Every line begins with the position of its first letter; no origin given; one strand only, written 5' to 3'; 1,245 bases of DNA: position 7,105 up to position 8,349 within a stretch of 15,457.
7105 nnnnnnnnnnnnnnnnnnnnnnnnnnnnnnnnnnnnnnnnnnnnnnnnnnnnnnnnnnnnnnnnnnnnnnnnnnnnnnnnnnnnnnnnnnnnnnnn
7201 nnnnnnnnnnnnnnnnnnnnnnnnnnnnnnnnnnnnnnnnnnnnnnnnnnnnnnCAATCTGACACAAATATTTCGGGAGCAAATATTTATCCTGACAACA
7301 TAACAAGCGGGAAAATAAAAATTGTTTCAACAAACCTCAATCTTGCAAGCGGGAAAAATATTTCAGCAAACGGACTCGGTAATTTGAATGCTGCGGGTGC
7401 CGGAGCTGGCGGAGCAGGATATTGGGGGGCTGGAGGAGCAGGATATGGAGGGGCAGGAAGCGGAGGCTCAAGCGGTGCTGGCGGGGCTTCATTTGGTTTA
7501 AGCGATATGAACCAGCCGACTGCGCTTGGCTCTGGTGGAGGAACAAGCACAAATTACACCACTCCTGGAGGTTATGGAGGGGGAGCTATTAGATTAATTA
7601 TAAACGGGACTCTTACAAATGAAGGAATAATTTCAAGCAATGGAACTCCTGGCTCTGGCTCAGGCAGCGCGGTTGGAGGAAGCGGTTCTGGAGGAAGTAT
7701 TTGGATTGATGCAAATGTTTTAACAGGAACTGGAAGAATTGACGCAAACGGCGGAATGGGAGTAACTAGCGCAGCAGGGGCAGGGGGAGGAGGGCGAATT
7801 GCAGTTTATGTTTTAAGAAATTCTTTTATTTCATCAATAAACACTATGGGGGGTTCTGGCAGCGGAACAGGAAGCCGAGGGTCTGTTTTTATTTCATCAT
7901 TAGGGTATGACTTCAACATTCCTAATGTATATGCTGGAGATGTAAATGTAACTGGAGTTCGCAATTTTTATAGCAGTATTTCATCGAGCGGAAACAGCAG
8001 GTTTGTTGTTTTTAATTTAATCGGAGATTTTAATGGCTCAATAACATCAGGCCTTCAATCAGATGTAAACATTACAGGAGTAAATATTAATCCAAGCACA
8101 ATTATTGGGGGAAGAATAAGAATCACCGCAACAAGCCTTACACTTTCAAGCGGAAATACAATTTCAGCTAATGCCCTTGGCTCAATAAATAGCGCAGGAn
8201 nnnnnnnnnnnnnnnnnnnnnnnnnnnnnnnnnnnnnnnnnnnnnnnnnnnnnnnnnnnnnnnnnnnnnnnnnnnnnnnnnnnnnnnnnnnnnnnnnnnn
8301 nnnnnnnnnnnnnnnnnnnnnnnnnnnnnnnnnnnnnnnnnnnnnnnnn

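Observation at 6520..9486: Four ~265-aa modules that combine (GGA/GGS)n tracts spaced by aromatics with Pmp-like GGAI beta-helix motifs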

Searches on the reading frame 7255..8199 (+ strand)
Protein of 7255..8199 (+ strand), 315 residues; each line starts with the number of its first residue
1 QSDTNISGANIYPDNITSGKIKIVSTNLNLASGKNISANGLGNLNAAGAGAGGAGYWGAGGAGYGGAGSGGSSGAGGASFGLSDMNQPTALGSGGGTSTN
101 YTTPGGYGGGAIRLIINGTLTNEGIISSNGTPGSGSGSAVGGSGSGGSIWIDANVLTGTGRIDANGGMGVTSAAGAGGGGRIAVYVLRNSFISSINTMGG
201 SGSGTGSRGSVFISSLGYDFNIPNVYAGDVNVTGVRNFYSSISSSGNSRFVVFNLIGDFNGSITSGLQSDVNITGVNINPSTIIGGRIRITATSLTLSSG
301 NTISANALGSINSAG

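Call 25: search_protein_families(library=pfam, proteins=[window:7255-8199:+], max_evalue=10)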
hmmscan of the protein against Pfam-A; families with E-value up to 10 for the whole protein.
window:7255-8199:+ (315 aa): 0 families

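Call 32: predict_structure(alignment_id=A1)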
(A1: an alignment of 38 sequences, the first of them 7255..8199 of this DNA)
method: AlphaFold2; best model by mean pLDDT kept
length: 315 residues; sequences in the alignment: 38
mean_pLDDT: 90.9   pTM: 0.90
mean pLDDT of the five models: 90.9, 89.6, 89.1, 89.1, 86.3
residues with pLDDT >= 90: 237; 70-90: 54; 50-70: 23; < 50: 1
segments of 3 or more residues with pLDDT < 50: none
pLDDT, mean of each block of 10 residues (from residue 1): 67 70 95 95 95 96 95 94 90 96 95 97 98 93 98 97 98 96 97 96 95 96 94 94 78 87 86 87 89 90 78 60
secondary structure, 60 per line:
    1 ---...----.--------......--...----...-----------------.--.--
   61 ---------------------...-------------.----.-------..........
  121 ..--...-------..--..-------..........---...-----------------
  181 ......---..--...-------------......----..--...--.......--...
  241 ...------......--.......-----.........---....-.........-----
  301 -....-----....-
elements in order: E4-6 E20-25 E28-30 E35-37 E111-122 E125-127 E148-157 E161-163 E181-186 E194-196 E210-215 E224-226 E229-235 E238-243 E250-255 E258-264 E270-278 E282-285 E287-295 E302-305 E311-314

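Call 38: find_related_loci(query=A1, collection=genome_contigs, flank=6000)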
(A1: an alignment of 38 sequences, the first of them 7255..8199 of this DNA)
Query A1 (315 aa) in genome_contigs; peptide patterns used: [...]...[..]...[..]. (x = any residue, [..] = any of these).
599 stretches matched a pattern (row limit reached: there are more); 78 encode a relative of the query (tblastn E <= 1e-3); 78 distinct loci.
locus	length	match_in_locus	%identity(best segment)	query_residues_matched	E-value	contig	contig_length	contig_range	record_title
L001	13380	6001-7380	42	3-220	4e-16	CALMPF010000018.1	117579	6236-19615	MAG TPA_asm: uncultured Planctomycetia bacterium isolate SRR2107179_bin.59_CONCOCT_v1.1_MAG genome assembly, contig: ERZ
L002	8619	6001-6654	38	15-214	1e-15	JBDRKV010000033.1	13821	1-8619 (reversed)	MAG: Candidatus Aenigmatarchaeota archaeon isolate MEGAHIT-group-1.74 k141_7573080, whole genome shotgun sequence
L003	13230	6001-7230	48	25-216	1e-13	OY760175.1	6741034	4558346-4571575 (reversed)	MAG: uncultured Desulfospira sp. isolate 271fe3a7-c87a-42bf-b72a-f39fa9e244f5 genome assembly, chromosome: 1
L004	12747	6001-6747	39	24-281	2e-14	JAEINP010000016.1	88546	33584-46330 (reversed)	MAG: Desulfatibacillum sp. isolate MAG7 NODE_263_length_88546_cov_9.575885, whole genome shotgun sequence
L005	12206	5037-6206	53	84-186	4e-13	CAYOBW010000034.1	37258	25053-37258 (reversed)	MAG TPA_asm: uncultured Victivallales bacterium isolate SRP272421_co2_758 genome assembly, contig: NODE_2231_length_3725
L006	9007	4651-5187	40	27-213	4e-13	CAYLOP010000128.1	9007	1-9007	MAG TPA_asm: uncultured Anaerolineaceae bacterium isolate binchicken_co34_523 genome assembly, contig: NODE_13659_length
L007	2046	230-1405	43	73-215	2e-12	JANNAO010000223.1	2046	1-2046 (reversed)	MAG: Verrucomicrobiota bacterium isolate OTE_78_metabat_453 OTE_78_k141_4248489, whole genome shotgun sequence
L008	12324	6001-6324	45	85-190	3e-11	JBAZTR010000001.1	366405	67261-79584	MAG: Patescibacteria group bacterium isolate SO_2017_GW1_208 NODE_201_length_366405_cov_3.417661_OW334_2017, whole genom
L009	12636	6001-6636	35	20-217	5e-10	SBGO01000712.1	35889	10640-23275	MAG: Deltaproteobacteria bacterium isolate M1802 scaffold_169_1, whole genome shotgun sequence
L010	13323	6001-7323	39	107-283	6e-10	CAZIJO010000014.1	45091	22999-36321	MAG TPA_asm: uncultured Bifidobacterium sp. isolate SRP287453_co1_106 genome assembly, contig: NODE_1230_length_45091_co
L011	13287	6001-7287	45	87-212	5e-10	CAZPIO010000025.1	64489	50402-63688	MAG TPA_asm: uncultured Planctomycetales bacterium isolate binchicken_co74_351 genome assembly, contig: NODE_803_length_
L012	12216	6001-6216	51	111-185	8e-10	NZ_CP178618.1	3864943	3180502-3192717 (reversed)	Bdellovibrio sp. HCB209 chromosome, complete genome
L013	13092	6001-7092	38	13-215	7e-10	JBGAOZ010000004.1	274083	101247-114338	MAG: Phycisphaerales bacterium isolate MAG_AAO_H125.32 AAOH125-32_opera_contig_196, whole genome shotgun sequence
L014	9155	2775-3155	42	85-215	9e-10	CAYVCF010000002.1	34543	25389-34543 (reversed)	MAG TPA_asm: Candidatus Woesearchaeota archaeon isolate SRP050083_co1_89 genome assembly, contig: NODE_417_length_34543_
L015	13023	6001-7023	44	72-195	1e-9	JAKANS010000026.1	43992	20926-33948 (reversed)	MAG: bacterium isolate WY5.bin88 NODE_1178_length_43992_cov_2.704388, whole genome shotgun sequence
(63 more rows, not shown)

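Call 41: search_solved_structures(query=A1, max_evalue=10, show_alignments=3)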
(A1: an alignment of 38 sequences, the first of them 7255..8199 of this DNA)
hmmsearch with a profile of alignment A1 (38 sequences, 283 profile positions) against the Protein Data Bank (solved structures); distinct sequences matched with E-value up to 10: 0.

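Call 43: search_protein_representatives(alignment_id=A1)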
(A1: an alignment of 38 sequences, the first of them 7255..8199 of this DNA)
Query: 38 sequences, 283 profile positions. Proteins with E-value up to 0.001 (for the whole library): 15108; up to 1e-10: 10311; up to 1e-30: 5410. The best 150 are listed.
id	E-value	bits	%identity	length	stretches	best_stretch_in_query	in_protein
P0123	0.0e+00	1728.9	-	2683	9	11-267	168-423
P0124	0.0e+00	1618.6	-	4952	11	14-253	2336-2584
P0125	0.0e+00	1563.5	-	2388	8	13-267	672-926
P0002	0.0e+00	1550.0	-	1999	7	4-265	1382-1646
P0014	0.0e+00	1547.2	-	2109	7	11-268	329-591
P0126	0.0e+00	1528.8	-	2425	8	11-262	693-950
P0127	0.0e+00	1491.8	-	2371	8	11-267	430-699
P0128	0.0e+00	1486.9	-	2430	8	7-264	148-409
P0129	0.0e+00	1484.7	-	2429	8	8-267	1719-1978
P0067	0.0e+00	1449.3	-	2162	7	10-265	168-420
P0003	0.0e+00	1427.2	-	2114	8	2-264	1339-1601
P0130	0.0e+00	1401.6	-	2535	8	8-271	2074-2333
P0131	0.0e+00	1399.8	-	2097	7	2-270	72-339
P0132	0.0e+00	1382.9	-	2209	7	7-266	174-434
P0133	0.0e+00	1375.6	-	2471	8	10-267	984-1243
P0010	3.1e-238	804.6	-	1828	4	3-258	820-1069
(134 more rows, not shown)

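Call 63: search_dna_similar(query=window:7318-8112:+, collection=phages, mode=protein, max_evalue=0.001, max_rows=15)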
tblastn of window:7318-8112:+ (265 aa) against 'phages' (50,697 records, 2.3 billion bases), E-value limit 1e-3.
No match.

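Call 64: search_dna_similar(query=window:7318-8112:+, collection=plasmids, mode=protein, max_evalue=0.001, max_rows=15)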
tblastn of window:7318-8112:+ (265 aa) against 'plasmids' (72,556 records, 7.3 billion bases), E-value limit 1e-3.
No match.

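Call 66: find_related_loci(query=A1, collection=viral_contigs, flank=3000)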
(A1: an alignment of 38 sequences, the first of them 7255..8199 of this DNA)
Query A1 (315 aa) in viral_contigs; peptide patterns used: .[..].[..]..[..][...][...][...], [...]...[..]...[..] (x = any residue, [..] = any of these).
600 stretches matched a pattern, but none encodes a relative of the query by tblastn (E <= 1e-3).

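Call 77: fold_search(model_id=the predicted structure, library=pdb)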
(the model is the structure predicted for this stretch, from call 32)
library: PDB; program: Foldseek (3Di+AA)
matches with E <= 10: 34; with E <= 0.001: 0
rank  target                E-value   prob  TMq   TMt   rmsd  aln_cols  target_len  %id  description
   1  6n2c_A                1.1e-01  0.23  0.22  0.18  14.5       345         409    9  The Crystal Structure of Caldicellulosiruptor hydrothermalis Tapirin C-terminal domain (released 2018-12-19)
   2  6n2c_B                5.4e-01  0.08  0.19  0.16  13.5       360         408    9  The Crystal Structure of Caldicellulosiruptor hydrothermalis Tapirin C-terminal domain (released 2018-12-19)
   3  4phb                  1.8e+00  0.05  0.18  0.21  13.3       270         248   14  Structure of the polysaccharide lyase-like protein Cthe_2159 from C. thermocellum, Gadolinium derivative (released 2014-08-27)
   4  5awg_E                1.9e+00  0.04  0.21  0.19  13.1       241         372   11  Crystal structure of Hg-bound SufB-SufC-SufD complex from Escherichia coli (released 2015-11-11)
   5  6n2b_A                2.0e+00  0.07  0.17  0.15  12.6       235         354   13  The Crystal Structure of Caldicellulosiruptor kristjanssonii Tapirin C-terminal domain (released 2018-12-19)
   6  2qv3                  2.2e+00  0.11  0.33  0.25  10.6       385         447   10  Crystal Structure of the Helicobacter pylori Vacuolating Toxin p55 Domain (released 2007-10-23)
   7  6n2b_B                2.4e+00  0.08  0.21  0.19  10.9       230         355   10  The Crystal Structure of Caldicellulosiruptor kristjanssonii Tapirin C-terminal domain (released 2018-12-19)
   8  5awg_A                2.5e+00  0.03  0.18  0.16  14.9       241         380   12  Crystal structure of Hg-bound SufB-SufC-SufD complex from Escherichia coli (released 2015-11-11)
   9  2pig_A                3.3e+00  0.01  0.10  0.10  14.7       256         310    6  Crystal structure of ydcK from Salmonella cholerae at 2.38 A resolution. Northeast Structural Genomics target SCR6 (released 2007-04-24)
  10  7jvi_A                3.4e+00  0.02  0.21  0.17  15.4       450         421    9  Crystal structure of a beta-helix domain retrieved from capybara gut metagenome (released 2021-09-08)
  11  3p4g_A                4.2e+00  0.03  0.21  0.22  13.5       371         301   12  X-ray crystal structure of a hyperactive, Ca2+-dependent, beta-helical antifreeze protein from an Antarctic bacterium (released 2011-04-27)
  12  4peu                  4.4e+00  0.03  0.18  0.21  12.1       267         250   11  Structure of the polysaccharide lyase-like protein Cthe_2159 from C. thermocellum, native form with Calcium bound (released 2014-10-01)
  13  4rm6                  4.7e+00  0.01  0.18  0.10  15.5       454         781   11  Crystal structure of Hemopexin Binding Protein (released 2016-05-18)
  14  4rt6_A                4.9e+00  0.01  0.17  0.09  16.2       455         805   12  Structure of a complex between hemopexin and hemopexin binding protein (released 2016-05-18)
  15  4hq1_A                5.5e+00  0.01  0.17  0.14  13.7       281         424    6  Crystal structure of an LRR protein with two solenoids (released 2013-05-29)
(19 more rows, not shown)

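Call 82: fold_search(model_id=the predicted structure, library=viral)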
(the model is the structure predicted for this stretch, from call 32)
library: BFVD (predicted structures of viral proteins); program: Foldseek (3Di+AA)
matches with E <= 10: 180; with E <= 0.001: 3
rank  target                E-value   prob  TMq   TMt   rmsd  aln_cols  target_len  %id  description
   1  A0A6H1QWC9            8.0e-06  1.00  0.41  0.28   4.7       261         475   20  Uncharacterized protein (Fragment) [Ostreococcus mediterraneus virus 2]
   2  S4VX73                1.4e-04  1.00  0.32  0.26   9.6       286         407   18  Collagen triple helix domain containing protein [Pandoravirus dulcis]
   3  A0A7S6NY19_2          3.5e-04  1.00  0.38  0.14   6.5       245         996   23  PA14 domain-containing protein [Bathycoccus sp. RCC716 virus 1]
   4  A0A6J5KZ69            1.7e-03  0.51  0.20  0.15  15.2       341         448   19  Uncharacterized protein [uncultured Caudovirales phage]
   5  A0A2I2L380            2.1e-03  1.00  0.35  0.25   8.4       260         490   20  Collagen-like protein [Orpheovirus IHUMI-LCC2]
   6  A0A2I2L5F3            3.5e-03  0.44  0.23  0.12  12.0       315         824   17  Collagen-like protein [Orpheovirus IHUMI-LCC2]
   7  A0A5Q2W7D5            4.3e-03  0.98  0.30  0.17   8.6       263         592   20  (no name in the UniProt tables at hand)
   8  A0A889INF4            6.6e-02  0.07  0.13  0.18  17.5       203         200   19  (no name in the UniProt tables at hand)
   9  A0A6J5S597            1.2e-01  0.13  0.19  0.18  15.7       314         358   15  Uncharacterized protein [uncultured Caudovirales phage]
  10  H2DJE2                1.8e-01  0.20  0.18  0.25  14.2       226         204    9  ORF71 (Fragment) [Equid alphaherpesvirus 1]
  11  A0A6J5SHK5            3.6e-01  0.51  0.15  0.08  10.6       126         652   21  Concanavalin A-like lectin/glucanases superfamily [uncultured Caudovirales phage]
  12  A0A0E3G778            4.0e-01  0.04  0.16  0.07  18.1       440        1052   11  Baseplate wedge initiator [Synechococcus phage ACG-2014f]
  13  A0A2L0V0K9            5.2e-01  0.02  0.13  0.04  18.6       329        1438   14  High-affnity carbon uptake protein Hat/HatR [Agrobacterium phage Atu_ph07]
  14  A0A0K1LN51            6.7e-01  0.04  0.15  0.17  14.6       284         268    8  Uncharacterized protein [Caulobacter phage Seuss]
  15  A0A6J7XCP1            7.1e-01  0.02  0.15  0.12  19.3       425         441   12  Uncharacterized protein [uncultured Caudovirales phage]
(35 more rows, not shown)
